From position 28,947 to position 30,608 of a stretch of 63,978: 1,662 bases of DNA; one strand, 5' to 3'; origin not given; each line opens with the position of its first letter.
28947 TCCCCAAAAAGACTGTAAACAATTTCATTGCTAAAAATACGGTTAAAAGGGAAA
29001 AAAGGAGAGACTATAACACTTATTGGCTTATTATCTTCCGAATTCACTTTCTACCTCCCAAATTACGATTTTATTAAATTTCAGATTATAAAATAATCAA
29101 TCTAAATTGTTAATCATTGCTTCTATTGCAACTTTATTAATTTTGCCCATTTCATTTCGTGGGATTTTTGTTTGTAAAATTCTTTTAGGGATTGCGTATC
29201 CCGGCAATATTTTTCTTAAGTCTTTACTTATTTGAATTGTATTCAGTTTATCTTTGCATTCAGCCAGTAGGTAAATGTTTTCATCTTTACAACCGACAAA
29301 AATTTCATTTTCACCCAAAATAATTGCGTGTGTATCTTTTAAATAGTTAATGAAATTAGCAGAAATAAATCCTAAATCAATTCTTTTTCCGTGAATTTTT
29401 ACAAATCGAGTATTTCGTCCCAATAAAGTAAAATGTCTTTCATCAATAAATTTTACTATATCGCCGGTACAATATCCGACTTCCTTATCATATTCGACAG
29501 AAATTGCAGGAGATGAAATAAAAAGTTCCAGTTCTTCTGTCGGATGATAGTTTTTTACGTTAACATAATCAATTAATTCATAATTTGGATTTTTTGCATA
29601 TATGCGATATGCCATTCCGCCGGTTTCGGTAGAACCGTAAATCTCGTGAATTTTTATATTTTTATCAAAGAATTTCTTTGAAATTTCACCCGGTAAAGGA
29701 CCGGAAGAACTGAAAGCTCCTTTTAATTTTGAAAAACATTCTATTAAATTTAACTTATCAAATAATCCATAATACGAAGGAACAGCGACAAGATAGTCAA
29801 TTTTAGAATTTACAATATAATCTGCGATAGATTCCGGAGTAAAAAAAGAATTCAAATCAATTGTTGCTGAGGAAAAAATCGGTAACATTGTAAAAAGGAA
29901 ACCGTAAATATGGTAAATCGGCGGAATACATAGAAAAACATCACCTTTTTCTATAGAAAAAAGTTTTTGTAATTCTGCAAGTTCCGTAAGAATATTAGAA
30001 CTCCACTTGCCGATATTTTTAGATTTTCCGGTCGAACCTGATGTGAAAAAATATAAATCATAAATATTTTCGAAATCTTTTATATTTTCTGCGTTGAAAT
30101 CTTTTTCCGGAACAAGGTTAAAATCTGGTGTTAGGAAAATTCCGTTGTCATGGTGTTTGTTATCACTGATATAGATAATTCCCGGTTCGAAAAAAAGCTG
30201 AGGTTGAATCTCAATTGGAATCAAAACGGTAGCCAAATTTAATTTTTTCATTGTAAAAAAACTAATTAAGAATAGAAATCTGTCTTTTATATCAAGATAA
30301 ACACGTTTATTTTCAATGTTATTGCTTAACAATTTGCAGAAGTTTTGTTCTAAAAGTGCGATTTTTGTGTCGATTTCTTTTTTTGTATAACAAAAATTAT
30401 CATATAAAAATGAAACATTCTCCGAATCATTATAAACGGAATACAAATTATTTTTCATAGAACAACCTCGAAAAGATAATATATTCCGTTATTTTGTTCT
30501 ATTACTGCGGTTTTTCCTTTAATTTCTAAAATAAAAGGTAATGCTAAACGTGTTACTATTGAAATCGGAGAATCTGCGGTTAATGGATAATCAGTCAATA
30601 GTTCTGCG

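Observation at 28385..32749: Orphan ACP / ketosynthase / Cys-less KS-like / adenylating ligase / small hydrolase cassette fused onto tpiA-secG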

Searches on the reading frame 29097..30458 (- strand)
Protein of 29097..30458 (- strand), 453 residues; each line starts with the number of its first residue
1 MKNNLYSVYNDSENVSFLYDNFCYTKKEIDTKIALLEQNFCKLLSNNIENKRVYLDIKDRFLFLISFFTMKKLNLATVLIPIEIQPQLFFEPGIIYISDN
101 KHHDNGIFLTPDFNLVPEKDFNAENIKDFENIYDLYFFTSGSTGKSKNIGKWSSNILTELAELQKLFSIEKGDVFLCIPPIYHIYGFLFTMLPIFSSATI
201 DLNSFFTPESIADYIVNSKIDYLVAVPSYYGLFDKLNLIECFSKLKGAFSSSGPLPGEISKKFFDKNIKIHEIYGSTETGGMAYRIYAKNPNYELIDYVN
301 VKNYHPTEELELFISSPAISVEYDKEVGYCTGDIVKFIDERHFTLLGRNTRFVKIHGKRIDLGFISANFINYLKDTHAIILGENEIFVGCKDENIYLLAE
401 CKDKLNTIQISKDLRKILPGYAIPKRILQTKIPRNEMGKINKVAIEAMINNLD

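Call 3: search_protein_families(library=pfam, proteins=[window:29097-30458:-], max_evalue=1)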
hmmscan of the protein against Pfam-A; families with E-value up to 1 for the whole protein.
window:29097-30458:- (453 aa): 1 family
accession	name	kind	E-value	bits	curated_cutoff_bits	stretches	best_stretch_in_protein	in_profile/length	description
PF00501.34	AMP-binding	-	2.3e-20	73.2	29.9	1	137-284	168-329/384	AMP-binding enzyme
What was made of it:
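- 29097..30458 (-): Stand-alone adenylate-forming ligase, ApeH-like, predicted to load the ACP. PF00501 (call 3).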

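Call 4: search_protein_families(library=ncbifam, proteins=[window:29097-30458:-], max_evalue=1)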
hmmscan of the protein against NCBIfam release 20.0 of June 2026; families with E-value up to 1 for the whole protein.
window:29097-30458:- (453 aa): 69 families (the best 25 are shown)
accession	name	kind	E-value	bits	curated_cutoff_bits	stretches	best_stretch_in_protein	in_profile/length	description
NF004837.0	PRK06187.1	subfamily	7e-22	77.3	476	2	130-283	169-327/531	long-chain-fatty-acid--CoA ligase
NF052269.1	Staph_lig_FadD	equivalog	1.3e-18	66.7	650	2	119-290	140-311/499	long-chain-fatty-acid--CoA ligase FadD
NF006386.0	PRK08633.1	equivalog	6.9e-18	63.8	1221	2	137-283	788-939/1147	acyl-[ACP]--phospholipid O-acyltransferase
TIGR03098.1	ligase_PEP_1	hypoth_equivalog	3.3e-17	62.1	592.35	2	326-446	395-515/517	acyl-CoA ligase (AMP-forming), exosortase A system-associated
NF005702.0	PRK07514.1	subfamily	1.4e-16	60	558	2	137-280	163-308/506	malonyl-CoA synthase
NF004282.0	PRK05691.1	subfamily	7.2e-16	55.4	4090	2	137-279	1279-1426/4334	non-ribosomal peptide synthase/polyketide synthase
TIGR01733.1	AA-adenyl-dom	subfamily_domain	1e-15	57.5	317.4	2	135-283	124-277/409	amino acid adenylation domain-containing protein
TIGR02372.1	4_coum_CoA_lig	equivalog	2.4e-15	56.1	334.7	1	134-440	98-385/386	4-coumarate--CoA ligase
NF005291.0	PRK06814.1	equivalog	1.4e-14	53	1349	2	326-451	1009-1132/1140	acyl-[ACP]--phospholipid O-acyltransferase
TIGR01923.1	menE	equivalog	1.8e-14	53.5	330.15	1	137-281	119-262/442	o-succinylbenzoate--CoA ligase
NF005307.0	PRK06839.1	equivalog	3.7e-13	48.9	748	1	132-446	150-490/496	o-succinylbenzoate--CoA ligase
NF002966.0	PRK03640.1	equivalog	1.9e-12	46.5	556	1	117-280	128-291/483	o-succinylbenzoate--CoA ligase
NF006167.0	PRK08308.1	equivalog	3e-12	46.2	513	1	21-445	6-407/414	acyl-CoA synthetase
NF004758.0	PRK06087.1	equivalog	4e-12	45.3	736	1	137-280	194-340/548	medium-chain fatty-acid--CoA ligase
TIGR01734.1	D-ala-DACP-lig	equivalog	6.4e-12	44.8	559.85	2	322-450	370-503/504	D-alanine--poly(phosphoribitol) ligase subunit DltA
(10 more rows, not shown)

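Call 16: search_solved_structures(query=window:29097-30458:-, max_evalue=1e-8, show_alignments=1)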
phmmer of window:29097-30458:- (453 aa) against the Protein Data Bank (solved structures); distinct sequences matched with E-value up to 1e-8: 9.
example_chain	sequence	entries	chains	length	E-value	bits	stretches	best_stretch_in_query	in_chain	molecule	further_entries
6mfy_A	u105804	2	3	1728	1e-13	54.1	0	328-445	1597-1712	Linear gramicidin synthase subunit A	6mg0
6mfz_A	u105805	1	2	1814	1.3e-13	53.8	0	328-445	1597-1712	Linear gramicidin synthase subunit A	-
9be3_A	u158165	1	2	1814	1.3e-13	53.8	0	328-445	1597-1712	Linear gramicidin synthase subunit A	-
9be4_A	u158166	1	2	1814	1.3e-13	53.8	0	328-445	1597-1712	Linear gramicidin synthase subunit A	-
9meh_A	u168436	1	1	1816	1.3e-13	53.8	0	328-445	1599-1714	Linear gramicidin synthase subunit A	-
6o6e_B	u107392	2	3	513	6e-12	48.3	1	136-448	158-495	L-proline--[L-prolyl-carrier protein] ligase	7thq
8xjz_C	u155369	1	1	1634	1.8e-10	43.4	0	327-440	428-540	Peptide synthetase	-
6p1j_A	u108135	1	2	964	4e-09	39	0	329-443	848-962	Txo2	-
4d4g_A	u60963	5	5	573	7.2e-09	38.1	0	326-445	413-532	APNAA1 | APNA A1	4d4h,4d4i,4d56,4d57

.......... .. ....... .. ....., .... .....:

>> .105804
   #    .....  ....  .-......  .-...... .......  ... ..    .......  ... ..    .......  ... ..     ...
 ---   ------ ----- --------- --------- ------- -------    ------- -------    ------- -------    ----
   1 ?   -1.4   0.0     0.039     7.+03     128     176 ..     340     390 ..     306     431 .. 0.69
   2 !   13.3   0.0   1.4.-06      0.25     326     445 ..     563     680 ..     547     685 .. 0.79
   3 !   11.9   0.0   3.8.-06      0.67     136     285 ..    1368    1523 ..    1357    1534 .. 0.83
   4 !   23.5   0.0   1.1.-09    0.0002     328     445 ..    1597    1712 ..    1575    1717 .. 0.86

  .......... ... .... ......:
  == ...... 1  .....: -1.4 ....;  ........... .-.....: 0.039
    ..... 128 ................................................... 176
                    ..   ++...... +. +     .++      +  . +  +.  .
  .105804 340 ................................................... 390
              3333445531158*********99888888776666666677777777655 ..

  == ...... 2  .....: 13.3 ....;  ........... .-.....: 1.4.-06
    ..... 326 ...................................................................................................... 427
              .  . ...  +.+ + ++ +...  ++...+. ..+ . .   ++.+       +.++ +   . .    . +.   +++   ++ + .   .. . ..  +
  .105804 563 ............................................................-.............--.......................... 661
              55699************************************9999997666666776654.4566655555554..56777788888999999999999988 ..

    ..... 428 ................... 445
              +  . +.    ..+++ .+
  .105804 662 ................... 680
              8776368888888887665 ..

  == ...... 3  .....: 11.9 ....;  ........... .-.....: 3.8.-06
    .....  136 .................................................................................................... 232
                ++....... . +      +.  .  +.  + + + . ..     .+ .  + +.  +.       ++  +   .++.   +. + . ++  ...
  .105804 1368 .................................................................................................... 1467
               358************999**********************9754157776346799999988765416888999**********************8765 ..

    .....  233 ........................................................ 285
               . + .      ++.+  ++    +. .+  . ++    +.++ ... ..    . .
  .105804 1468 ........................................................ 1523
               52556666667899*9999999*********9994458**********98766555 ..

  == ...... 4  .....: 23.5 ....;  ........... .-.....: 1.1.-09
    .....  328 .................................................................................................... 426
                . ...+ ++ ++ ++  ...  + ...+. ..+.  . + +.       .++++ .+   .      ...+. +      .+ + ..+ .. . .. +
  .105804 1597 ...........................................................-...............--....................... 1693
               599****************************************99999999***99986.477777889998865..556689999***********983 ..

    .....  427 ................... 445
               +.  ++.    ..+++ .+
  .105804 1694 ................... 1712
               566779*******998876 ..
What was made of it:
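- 29097..30458 (-): The best PDB relatives are carrier-protein-loading A domains (call 16).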
